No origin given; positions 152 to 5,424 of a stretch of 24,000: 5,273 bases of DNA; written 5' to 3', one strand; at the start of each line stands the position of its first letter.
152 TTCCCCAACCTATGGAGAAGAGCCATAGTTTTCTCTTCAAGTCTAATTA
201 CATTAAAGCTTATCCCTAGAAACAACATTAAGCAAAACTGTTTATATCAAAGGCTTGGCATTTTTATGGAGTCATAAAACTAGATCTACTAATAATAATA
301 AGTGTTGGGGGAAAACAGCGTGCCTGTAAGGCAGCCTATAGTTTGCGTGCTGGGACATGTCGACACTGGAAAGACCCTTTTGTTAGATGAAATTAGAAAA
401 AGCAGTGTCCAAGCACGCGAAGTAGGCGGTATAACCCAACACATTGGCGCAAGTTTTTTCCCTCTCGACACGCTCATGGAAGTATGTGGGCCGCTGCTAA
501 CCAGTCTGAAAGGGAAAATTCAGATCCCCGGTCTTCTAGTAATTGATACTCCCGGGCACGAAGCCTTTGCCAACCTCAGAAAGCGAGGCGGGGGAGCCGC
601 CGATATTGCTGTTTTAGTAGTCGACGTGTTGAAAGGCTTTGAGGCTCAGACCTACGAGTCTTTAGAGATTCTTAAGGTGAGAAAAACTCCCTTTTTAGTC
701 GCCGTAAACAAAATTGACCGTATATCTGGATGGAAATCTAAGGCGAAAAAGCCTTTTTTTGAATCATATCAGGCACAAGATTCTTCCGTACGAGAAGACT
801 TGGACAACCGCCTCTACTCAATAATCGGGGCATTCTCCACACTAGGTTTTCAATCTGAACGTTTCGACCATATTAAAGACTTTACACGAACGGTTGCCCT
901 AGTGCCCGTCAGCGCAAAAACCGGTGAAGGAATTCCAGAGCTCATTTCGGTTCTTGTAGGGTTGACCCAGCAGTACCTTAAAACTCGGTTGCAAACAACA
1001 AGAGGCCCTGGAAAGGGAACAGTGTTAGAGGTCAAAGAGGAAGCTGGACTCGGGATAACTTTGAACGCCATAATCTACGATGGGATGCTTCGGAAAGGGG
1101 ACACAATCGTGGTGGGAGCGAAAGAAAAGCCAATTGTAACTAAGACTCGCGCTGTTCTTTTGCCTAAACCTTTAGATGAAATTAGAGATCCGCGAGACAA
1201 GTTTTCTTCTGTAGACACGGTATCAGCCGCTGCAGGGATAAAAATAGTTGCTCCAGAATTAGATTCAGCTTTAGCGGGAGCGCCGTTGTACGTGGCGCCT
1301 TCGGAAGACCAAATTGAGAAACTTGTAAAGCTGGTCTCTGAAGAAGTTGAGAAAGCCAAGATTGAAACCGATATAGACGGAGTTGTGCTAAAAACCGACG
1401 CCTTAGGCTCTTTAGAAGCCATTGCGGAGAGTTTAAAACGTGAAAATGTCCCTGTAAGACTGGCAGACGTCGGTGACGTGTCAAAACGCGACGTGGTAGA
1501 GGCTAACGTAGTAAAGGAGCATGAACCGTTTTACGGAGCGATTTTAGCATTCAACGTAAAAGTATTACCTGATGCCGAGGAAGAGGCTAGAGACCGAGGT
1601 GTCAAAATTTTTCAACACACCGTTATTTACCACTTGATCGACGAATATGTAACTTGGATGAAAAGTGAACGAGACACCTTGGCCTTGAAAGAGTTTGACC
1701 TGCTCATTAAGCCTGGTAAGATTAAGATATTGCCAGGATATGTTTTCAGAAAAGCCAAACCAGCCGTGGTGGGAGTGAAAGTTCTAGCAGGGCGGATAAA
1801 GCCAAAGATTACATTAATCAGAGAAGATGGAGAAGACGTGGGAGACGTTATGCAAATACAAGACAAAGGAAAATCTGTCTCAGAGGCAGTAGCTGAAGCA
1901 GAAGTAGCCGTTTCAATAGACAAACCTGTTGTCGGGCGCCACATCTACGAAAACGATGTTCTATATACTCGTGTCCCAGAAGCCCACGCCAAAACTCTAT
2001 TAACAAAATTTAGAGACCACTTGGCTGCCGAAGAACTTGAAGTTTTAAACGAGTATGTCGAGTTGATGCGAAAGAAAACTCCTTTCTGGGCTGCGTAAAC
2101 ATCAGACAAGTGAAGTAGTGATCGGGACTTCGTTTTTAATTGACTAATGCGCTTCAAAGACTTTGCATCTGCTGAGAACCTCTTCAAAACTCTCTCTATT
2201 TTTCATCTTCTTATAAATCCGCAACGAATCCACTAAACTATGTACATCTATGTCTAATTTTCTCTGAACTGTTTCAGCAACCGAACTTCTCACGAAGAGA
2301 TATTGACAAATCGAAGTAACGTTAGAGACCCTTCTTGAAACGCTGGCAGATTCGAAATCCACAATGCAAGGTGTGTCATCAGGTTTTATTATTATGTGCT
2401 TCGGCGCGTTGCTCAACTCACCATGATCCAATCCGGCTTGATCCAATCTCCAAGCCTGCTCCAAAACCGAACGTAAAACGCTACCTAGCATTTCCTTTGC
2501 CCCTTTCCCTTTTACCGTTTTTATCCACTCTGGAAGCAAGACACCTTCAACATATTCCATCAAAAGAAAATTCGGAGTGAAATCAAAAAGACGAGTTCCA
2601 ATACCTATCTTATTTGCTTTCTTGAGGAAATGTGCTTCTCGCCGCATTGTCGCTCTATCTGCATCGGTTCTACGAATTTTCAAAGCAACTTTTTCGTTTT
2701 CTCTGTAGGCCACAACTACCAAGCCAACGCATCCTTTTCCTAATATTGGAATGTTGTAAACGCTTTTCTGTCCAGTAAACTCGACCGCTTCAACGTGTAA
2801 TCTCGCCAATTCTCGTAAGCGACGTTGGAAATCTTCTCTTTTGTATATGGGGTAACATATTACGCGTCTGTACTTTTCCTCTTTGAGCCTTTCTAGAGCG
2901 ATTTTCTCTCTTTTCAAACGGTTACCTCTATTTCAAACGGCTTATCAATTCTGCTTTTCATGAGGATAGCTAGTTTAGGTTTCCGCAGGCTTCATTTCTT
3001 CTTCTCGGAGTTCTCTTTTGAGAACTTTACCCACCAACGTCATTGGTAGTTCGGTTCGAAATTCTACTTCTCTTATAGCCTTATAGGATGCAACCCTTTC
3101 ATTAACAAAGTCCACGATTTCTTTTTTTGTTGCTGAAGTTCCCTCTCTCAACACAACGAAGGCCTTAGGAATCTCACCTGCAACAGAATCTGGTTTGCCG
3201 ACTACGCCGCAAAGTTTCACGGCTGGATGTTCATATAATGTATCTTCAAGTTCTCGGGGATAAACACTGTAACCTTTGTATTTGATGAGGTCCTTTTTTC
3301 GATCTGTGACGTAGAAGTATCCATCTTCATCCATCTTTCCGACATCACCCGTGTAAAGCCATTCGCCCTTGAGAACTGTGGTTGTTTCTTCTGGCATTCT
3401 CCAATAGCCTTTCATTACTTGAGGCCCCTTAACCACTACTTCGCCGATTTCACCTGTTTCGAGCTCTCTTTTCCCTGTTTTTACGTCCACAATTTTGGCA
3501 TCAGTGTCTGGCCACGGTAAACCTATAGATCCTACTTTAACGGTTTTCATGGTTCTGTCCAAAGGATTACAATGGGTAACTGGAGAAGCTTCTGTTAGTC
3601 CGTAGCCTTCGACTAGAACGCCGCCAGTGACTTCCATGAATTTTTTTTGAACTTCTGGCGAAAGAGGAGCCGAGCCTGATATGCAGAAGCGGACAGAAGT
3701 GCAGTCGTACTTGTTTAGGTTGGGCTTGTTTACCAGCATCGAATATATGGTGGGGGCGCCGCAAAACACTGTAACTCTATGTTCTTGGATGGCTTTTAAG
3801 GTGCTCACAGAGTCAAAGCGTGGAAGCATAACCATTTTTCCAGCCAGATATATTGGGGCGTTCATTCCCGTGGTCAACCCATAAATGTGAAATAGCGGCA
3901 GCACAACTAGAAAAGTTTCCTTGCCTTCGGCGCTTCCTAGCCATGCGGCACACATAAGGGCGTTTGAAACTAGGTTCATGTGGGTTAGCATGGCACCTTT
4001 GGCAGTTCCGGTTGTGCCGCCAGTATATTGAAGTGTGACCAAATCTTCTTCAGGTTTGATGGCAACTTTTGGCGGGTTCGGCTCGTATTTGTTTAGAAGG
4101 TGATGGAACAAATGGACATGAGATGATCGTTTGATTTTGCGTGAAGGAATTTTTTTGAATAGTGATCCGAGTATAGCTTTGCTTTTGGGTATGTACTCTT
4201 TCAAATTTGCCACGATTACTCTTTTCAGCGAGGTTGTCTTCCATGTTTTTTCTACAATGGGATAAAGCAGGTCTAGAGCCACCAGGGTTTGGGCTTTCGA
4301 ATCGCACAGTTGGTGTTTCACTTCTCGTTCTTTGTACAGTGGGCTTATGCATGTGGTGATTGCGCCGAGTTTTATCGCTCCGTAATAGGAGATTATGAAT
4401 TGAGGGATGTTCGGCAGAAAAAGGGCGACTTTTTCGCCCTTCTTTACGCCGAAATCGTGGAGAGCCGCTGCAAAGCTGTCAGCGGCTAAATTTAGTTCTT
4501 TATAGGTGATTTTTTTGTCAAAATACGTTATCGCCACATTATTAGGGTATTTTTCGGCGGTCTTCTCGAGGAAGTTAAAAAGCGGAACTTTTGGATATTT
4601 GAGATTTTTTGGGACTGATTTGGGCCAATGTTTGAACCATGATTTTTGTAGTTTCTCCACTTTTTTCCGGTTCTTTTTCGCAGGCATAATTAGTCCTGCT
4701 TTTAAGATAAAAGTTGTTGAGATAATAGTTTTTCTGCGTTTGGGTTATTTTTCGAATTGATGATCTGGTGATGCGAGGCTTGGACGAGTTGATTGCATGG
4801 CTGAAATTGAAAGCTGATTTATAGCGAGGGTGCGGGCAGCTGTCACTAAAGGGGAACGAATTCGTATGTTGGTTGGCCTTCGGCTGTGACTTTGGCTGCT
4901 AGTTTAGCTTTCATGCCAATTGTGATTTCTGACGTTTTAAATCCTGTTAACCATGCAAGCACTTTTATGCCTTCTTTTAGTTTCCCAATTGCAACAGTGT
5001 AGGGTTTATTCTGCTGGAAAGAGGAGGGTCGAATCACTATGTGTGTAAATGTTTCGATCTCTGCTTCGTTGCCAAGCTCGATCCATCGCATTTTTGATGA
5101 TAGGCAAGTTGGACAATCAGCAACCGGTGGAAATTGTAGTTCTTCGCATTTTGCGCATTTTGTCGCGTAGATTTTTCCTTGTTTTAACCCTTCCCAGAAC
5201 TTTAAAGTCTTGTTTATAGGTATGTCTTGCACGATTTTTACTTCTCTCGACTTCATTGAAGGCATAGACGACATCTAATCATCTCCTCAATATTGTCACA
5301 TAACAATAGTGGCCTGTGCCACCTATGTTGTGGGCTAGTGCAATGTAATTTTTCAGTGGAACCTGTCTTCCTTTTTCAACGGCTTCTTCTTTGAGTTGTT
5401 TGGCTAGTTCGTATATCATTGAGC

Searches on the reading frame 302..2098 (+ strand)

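Call 8: search_protein_families(library=pfam, proteins=[window:302-2098:+], max_evalue=0.01)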
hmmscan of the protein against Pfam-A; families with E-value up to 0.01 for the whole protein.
window:302-2098:+ (598 aa): 6 families
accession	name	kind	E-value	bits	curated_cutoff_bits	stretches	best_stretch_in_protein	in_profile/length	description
PF14578.12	GTP_EFTU_D4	-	8e-32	109.4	23.8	1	470-555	1-86/86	Elongation factor Tu domain 4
PF00009.33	GTP_EFTU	-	8.7e-29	100.9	26.5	1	13-222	5-186/188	Elongation factor Tu GTP binding domain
PF11987.13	IF-2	-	4.3e-20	72.2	27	1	351-449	19-116/117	Translation-initiation factor 2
PF03144.31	GTP_EFTU_D2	-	5.7e-07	30.3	30.3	1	257-329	7-72/73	Elongation factor Tu domain 2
PF01926.29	MMR_HSR1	-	6.3e-06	26.7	21.9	1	14-137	2-113/113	50S ribosome-binding GTPase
PF03029.23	ATP_bind_1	-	2.3e-05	24.8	27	1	49-218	66-234/240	Conserved hypothetical ATP binding protein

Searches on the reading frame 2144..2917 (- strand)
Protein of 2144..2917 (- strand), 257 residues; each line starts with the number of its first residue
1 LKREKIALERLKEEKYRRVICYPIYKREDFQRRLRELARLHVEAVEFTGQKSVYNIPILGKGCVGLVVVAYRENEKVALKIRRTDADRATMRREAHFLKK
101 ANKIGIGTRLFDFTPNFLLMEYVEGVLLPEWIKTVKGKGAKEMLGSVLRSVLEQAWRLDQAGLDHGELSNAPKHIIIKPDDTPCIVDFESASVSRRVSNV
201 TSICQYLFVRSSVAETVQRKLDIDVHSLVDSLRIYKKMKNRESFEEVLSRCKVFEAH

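Call 8: search_protein_families(library=pfam, proteins=[window:2144-2917:-], max_evalue=0.01)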
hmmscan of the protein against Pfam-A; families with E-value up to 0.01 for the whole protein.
window:2144-2917:- (257 aa): 1 family
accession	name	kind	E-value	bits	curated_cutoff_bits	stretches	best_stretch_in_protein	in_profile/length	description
PF00069.31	Pkinase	-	0.00016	21.6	31.7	1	58-204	6-158/263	Protein kinase domain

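Call 93: search_protein_families(library=padloc, proteins=[window:2144-2917:-], max_evalue=0.001)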
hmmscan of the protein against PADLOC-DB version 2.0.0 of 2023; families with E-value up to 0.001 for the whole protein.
window:2144-2917:- (257 aa): 5 families
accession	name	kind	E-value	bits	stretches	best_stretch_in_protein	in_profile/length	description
PDLC04042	PD-T4-6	-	1.5e-07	29.4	1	58-202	16-168/292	-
PDLC04138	mad6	-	6.6e-07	26.6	1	56-136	56-147/659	mads_6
PDLC04047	PD-T4-6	-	7e-07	26.6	1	58-190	17-157/327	-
PDLC04053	PD-T4-6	-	3.9e-05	21.3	1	58-194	16-161/311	-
PDLC04048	PD-T4-6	-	0.00032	18.2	1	70-192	32-159/354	-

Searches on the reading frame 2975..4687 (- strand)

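Call 8: search_protein_families(library=pfam, proteins=[window:2975-4687:-], max_evalue=0.01)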
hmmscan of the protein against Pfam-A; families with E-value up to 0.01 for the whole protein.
window:2975-4687:- (570 aa): 2 families
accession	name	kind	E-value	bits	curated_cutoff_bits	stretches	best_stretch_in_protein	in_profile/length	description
PF00501.34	AMP-binding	-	1.2e-100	337.5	29.9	1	40-429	1-384/384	AMP-binding enzyme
PF13193.12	AMP-binding_C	-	2.9e-20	73.4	24.5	1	479-554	1-76/76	AMP-binding enzyme C-terminal domain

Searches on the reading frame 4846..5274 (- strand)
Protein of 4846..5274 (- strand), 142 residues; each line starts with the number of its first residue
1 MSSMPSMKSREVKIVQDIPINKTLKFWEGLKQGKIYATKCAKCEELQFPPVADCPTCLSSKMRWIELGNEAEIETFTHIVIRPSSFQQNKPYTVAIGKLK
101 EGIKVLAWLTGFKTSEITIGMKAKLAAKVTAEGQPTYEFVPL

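Call 8: search_protein_families(library=pfam, proteins=[window:4846-5274:-], max_evalue=0.01)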
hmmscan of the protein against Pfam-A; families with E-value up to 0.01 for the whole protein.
window:4846-5274:- (142 aa): 2 families
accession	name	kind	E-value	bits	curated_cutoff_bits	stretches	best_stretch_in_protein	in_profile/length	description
PF12172.15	zf-ChsH2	-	2.3e-13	50.1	23.2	1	27-62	1-36/37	ChsH2, rubredoxin-like zinc ribbon domain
PF01796.24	OB_ChsH2_C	-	8.6e-12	45.3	27.1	1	64-126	1-63/65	ChsH2, C-terminal OB-fold domain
